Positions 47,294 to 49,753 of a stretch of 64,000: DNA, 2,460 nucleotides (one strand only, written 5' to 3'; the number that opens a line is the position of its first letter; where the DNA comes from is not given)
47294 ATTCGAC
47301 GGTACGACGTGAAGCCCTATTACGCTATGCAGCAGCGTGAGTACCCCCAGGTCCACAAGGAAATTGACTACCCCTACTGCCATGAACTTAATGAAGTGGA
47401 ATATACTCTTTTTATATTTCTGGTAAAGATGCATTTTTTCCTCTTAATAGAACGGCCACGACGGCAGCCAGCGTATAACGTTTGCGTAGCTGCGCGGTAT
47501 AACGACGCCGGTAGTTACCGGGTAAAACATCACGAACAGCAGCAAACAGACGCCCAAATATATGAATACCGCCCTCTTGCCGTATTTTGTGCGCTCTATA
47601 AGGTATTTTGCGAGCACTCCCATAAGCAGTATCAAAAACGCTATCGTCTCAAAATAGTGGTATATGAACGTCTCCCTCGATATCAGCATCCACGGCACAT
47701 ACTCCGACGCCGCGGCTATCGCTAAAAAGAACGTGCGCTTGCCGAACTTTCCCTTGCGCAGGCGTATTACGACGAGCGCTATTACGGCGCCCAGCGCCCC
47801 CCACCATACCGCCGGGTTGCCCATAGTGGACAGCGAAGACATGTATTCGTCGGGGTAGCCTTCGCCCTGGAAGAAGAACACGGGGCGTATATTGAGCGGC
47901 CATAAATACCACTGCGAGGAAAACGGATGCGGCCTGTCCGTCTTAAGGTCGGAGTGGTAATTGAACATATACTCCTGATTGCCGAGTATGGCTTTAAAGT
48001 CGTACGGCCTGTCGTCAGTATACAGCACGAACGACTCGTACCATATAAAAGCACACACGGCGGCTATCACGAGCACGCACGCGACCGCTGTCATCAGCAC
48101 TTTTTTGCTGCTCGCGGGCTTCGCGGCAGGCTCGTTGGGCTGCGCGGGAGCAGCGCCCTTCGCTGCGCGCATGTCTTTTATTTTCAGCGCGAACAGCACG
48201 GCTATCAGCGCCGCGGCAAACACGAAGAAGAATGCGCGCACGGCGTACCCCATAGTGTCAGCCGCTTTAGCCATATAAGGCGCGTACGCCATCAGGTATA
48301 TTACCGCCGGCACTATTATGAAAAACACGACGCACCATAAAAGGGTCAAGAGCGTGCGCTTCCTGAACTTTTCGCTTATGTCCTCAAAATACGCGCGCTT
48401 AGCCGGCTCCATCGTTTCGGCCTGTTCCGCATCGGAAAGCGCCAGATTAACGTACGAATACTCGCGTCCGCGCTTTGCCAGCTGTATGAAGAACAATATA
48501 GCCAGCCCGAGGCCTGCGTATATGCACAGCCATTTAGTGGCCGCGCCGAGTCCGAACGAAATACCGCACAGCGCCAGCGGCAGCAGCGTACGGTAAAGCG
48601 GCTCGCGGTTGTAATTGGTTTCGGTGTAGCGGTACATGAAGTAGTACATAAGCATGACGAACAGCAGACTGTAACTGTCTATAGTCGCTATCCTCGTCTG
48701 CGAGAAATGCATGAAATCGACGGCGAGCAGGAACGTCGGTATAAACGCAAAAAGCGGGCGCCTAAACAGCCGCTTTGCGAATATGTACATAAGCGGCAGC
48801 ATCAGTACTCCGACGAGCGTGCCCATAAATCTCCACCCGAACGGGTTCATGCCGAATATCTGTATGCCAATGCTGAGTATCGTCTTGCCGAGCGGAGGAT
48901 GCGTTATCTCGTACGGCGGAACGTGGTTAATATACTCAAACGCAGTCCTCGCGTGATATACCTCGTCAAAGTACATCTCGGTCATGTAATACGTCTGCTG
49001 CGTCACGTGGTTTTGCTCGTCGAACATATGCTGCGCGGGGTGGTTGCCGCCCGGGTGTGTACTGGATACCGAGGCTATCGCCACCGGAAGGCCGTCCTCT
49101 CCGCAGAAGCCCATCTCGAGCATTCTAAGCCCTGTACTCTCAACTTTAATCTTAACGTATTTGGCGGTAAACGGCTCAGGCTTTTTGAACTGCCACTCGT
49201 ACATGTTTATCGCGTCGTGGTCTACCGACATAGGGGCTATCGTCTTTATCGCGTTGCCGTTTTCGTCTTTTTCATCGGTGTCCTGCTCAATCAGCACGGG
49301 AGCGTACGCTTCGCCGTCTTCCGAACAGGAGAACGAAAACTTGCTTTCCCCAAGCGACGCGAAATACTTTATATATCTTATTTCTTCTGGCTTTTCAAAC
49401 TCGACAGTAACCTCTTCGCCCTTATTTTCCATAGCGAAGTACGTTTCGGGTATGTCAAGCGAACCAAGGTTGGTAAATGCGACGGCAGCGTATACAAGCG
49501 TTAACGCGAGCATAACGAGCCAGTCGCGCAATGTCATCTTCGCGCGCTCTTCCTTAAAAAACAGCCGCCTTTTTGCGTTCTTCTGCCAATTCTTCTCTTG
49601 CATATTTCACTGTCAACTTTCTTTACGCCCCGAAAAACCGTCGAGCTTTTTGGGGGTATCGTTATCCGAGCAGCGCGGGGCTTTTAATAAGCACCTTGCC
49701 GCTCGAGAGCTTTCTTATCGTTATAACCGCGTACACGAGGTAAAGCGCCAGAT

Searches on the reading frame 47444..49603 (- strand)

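Call 21: search_protein_families(library=ncbifam, proteins=[window:47444-49603:-], max_evalue=0.00001)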
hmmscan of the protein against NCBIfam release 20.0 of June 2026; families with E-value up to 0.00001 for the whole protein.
window:47444-49603:- (719 aa): 2 families
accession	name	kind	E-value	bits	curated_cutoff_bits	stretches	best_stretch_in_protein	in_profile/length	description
NF058602.1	PrMnsylTfPmt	equivalog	5.6e-23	81.5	800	2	193-367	63-230/530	protein O-mannosyltransferase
NF009784.2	PRK13279.1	equivalog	8.7e-06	24.6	567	1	236-380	62-202/539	lipid IV(A) 4-amino-4-deoxy-L-arabinosyltransferase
